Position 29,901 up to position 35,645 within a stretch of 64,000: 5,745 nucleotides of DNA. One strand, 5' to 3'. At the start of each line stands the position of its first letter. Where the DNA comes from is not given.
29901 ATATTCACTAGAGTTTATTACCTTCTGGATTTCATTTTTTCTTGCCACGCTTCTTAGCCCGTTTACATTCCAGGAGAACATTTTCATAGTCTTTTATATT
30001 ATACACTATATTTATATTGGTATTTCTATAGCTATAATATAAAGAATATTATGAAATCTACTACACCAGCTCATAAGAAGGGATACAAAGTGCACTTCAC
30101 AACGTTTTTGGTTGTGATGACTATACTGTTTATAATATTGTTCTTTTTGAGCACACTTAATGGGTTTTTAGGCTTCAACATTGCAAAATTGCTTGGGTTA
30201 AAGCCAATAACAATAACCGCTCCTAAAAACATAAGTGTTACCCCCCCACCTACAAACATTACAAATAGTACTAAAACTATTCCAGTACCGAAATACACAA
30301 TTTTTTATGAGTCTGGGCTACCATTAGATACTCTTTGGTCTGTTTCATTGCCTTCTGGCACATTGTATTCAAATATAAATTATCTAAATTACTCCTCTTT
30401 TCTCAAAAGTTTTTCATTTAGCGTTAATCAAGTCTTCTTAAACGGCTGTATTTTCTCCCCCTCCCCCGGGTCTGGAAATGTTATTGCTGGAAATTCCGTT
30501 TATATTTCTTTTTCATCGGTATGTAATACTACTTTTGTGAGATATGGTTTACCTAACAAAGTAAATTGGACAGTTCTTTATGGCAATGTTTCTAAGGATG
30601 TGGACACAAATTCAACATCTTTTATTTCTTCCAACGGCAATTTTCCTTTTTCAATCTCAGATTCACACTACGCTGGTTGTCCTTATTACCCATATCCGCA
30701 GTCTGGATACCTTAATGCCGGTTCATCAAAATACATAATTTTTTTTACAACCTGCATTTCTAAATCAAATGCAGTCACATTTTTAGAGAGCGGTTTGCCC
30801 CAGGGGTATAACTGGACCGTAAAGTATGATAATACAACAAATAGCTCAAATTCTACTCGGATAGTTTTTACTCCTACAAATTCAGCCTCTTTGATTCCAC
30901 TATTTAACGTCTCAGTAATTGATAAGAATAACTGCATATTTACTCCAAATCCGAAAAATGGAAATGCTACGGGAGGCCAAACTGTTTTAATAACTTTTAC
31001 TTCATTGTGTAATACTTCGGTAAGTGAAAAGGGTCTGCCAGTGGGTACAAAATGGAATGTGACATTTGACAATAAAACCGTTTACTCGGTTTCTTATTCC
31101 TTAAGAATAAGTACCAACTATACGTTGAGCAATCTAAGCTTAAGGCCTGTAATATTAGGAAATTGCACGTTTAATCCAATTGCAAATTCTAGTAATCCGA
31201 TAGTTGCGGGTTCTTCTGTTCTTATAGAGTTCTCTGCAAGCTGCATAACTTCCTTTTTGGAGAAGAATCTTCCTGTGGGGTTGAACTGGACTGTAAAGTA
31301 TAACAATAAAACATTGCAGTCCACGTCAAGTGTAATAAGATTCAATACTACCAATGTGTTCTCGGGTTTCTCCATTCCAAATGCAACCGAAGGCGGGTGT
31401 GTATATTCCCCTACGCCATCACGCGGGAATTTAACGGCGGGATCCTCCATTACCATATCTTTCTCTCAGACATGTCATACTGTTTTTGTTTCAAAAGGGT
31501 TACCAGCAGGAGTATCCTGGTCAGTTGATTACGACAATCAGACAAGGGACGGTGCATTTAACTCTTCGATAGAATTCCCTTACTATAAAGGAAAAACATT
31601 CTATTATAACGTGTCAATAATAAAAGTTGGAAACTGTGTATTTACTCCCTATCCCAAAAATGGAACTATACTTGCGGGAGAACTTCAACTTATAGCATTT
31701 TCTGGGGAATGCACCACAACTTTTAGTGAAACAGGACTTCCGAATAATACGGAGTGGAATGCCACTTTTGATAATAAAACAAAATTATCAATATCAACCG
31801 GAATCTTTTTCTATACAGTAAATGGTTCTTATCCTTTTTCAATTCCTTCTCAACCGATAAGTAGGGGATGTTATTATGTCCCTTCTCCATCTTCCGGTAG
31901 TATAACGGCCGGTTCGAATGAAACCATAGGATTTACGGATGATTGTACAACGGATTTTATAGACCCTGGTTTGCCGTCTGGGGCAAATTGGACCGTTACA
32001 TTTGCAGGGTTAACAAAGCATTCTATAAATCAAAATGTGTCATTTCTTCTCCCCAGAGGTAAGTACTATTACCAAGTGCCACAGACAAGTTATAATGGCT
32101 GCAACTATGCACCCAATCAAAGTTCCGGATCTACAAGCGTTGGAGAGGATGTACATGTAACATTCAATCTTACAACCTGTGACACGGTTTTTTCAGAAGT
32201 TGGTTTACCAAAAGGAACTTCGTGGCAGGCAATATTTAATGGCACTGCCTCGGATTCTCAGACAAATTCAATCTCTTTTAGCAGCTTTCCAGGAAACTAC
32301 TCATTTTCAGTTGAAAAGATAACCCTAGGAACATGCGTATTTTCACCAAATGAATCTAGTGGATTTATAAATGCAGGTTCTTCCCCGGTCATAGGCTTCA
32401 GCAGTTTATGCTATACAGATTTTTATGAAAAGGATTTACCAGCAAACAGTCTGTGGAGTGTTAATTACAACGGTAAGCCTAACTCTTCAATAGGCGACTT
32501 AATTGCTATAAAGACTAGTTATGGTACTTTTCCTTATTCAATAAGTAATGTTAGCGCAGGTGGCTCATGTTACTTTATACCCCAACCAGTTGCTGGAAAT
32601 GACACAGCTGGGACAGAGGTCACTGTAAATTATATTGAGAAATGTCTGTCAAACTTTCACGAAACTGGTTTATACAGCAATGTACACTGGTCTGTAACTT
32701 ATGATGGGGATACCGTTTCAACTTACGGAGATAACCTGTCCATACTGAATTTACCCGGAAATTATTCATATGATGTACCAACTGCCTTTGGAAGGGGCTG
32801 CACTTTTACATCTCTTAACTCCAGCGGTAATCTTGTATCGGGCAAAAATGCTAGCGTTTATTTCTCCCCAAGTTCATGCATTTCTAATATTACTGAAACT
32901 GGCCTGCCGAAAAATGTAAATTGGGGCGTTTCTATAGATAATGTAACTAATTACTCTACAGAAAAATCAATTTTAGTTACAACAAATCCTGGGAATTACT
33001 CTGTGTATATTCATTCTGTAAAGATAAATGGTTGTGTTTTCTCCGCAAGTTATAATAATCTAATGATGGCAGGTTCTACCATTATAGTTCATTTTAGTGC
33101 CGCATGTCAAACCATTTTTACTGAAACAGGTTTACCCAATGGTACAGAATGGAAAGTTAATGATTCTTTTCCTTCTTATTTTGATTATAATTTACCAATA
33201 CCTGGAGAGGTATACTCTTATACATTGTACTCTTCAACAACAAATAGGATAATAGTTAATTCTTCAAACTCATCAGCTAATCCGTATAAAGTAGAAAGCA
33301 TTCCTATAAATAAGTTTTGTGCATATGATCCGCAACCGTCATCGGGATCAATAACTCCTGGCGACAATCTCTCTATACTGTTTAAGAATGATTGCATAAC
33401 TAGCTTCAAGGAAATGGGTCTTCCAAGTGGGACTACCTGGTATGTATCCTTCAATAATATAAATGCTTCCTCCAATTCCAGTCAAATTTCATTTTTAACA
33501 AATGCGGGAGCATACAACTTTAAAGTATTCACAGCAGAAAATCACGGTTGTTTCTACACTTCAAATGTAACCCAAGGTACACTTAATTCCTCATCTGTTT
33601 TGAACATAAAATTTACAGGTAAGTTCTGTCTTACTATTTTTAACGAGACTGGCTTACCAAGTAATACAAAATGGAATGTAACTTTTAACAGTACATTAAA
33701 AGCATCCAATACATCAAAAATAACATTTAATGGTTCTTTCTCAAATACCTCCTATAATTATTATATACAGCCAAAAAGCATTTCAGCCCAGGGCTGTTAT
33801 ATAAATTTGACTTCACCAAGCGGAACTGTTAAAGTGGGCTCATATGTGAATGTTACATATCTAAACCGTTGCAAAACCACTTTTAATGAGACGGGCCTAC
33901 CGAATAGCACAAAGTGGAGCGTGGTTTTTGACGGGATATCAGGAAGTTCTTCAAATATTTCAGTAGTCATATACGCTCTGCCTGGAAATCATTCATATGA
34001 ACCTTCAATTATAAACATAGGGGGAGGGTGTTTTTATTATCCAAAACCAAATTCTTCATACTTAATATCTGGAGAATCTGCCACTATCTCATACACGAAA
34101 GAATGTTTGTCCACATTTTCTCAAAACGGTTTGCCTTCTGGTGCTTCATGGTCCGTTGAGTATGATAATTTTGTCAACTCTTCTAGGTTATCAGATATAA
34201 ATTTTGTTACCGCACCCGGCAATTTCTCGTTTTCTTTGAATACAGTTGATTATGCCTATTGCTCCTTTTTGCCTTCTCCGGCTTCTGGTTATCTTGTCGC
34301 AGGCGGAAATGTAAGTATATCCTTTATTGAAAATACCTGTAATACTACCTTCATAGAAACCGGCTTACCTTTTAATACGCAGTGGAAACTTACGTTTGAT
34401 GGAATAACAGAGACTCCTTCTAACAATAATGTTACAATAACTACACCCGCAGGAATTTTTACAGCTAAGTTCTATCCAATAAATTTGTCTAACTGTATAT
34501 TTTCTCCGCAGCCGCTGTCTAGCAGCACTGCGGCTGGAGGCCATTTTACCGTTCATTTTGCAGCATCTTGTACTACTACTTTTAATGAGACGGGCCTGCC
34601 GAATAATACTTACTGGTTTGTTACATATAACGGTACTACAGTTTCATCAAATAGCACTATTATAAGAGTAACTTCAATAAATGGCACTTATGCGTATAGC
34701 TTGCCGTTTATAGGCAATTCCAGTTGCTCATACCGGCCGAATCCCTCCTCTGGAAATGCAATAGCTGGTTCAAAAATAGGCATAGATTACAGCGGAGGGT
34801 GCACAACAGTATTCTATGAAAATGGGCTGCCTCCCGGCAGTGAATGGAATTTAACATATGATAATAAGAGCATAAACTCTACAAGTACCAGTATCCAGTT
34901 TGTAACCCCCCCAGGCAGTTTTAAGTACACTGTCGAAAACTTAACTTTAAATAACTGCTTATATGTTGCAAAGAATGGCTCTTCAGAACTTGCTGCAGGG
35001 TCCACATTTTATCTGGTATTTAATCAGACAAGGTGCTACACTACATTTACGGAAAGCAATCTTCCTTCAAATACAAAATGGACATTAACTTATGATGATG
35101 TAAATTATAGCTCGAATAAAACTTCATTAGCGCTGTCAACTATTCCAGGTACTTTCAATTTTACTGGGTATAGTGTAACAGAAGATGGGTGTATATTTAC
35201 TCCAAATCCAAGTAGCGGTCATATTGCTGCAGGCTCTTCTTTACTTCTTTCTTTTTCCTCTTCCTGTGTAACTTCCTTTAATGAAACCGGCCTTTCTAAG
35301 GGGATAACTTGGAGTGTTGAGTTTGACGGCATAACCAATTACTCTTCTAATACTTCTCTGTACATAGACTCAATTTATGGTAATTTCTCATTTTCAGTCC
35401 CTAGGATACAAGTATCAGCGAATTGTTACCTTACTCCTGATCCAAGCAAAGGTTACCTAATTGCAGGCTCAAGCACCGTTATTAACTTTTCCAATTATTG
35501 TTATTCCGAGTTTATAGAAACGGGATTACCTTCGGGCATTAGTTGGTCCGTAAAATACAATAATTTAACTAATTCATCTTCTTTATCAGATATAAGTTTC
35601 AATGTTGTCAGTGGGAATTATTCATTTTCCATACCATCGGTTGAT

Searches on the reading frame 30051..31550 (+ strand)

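Call 27: search_protein_families(library=pfam, proteins=[window:30051-31550:+], max_evalue=1)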
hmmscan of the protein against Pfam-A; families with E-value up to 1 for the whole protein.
window:30051-31550:+ (500 aa): 4 families
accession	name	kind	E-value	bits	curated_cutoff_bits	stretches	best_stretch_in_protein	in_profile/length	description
PF01246.26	Ribosomal_L24e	-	0.00019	22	27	0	148-182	26-60/66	Ribosomal protein L24e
PF06880.16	DUF1262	-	0.11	13.2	27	1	216-278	3-65/100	Protein of unknown function (DUF1262)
PF13677.11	MotB_plug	-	0.3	11.1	24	1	7-37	13-43/58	Membrane MotB of proton-channel complex MotA/MotB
PF13239.11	2TM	-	0.31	11.6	24.8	1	8-34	9-35/79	2TM domain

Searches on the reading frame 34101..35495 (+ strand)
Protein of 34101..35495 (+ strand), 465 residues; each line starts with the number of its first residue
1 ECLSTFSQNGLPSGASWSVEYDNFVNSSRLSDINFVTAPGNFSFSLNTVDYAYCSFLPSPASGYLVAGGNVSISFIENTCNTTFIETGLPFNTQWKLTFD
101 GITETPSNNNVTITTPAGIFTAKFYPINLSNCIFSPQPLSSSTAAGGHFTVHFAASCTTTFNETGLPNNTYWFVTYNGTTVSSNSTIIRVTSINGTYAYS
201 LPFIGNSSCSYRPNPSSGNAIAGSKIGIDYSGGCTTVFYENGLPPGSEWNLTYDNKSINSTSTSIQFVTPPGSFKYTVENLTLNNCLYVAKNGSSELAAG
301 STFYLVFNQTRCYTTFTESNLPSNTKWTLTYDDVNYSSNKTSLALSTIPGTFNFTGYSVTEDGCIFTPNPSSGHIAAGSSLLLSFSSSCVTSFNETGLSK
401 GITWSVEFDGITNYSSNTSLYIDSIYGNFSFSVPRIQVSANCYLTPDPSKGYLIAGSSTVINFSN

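Call 73: search_protein_families(library=ncbifam, proteins=[window:34101-35495:+], max_evalue=0.1)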
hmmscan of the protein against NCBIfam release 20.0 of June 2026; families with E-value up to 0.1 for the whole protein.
window:34101-35495:+ (465 aa): 0 families
